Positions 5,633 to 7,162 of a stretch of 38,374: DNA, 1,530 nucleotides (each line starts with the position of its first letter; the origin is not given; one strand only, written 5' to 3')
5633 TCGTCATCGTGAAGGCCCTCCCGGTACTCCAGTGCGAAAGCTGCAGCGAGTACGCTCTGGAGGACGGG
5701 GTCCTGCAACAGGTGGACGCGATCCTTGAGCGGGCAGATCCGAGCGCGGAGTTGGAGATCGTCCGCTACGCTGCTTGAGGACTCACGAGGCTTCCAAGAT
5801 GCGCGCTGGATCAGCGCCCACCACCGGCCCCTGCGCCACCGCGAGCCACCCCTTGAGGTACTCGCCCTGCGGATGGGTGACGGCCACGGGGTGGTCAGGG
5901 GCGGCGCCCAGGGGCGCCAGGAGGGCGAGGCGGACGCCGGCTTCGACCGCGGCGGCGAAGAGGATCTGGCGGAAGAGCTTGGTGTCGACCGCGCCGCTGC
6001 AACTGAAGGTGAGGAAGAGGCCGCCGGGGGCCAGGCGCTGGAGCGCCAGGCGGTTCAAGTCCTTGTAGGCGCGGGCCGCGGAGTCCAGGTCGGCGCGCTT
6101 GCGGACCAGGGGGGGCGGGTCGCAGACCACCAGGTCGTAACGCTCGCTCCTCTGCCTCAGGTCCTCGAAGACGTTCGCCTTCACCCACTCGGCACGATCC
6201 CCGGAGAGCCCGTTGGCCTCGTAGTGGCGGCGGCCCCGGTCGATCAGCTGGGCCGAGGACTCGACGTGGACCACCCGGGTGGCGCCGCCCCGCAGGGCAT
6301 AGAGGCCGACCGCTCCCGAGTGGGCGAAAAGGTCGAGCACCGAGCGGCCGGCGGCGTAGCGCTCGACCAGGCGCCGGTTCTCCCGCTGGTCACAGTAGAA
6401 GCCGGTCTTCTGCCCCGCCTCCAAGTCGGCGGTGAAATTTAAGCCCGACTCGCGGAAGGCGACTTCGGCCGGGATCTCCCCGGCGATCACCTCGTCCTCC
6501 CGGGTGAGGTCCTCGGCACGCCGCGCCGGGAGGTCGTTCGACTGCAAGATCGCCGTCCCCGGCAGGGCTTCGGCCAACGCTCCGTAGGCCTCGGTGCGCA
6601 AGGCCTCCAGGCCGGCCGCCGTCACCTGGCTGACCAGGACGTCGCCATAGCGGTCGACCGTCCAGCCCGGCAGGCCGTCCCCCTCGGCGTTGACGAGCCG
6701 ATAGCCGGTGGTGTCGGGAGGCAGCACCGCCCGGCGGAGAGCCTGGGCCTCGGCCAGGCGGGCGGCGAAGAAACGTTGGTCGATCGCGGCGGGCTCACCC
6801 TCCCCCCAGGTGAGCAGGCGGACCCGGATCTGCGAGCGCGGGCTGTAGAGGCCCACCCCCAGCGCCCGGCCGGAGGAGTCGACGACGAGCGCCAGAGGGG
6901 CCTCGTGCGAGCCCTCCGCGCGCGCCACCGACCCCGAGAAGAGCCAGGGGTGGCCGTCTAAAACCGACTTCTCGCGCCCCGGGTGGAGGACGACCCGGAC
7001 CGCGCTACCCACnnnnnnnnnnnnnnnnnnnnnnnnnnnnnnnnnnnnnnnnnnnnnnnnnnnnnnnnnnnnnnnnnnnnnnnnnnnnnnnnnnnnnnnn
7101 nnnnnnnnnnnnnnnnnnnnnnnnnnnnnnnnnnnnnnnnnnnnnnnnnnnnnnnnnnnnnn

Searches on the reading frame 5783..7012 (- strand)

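Call 7: search_protein_families(library=pfam, proteins=[window:5783-7012:-], max_evalue=0.001)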
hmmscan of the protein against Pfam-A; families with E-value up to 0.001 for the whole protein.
window:5783-7012:- (409 aa): 5 families
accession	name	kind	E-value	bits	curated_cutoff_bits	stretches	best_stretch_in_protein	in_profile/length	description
PF10672.15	Methyltrans_SAM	-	3e-22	79.7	27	1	171-344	73-245/286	S-adenosylmethionine-dependent methyltransferase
PF17785.7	PUA_3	-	3.6e-17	62.3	22.6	1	7-69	1-64/64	PUA-like domain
PF03602.21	Cons_hypoth95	-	3.1e-08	33.9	24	1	217-300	37-122/182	Conserved hypothetical protein 95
PF13649.12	Methyltransf_25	-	1.6e-06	29.1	27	1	225-297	1-70/97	Methyltransferase domain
PF05175.20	MTS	-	1.8e-06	28.1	23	1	221-333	31-136/170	Methyltransferase small domain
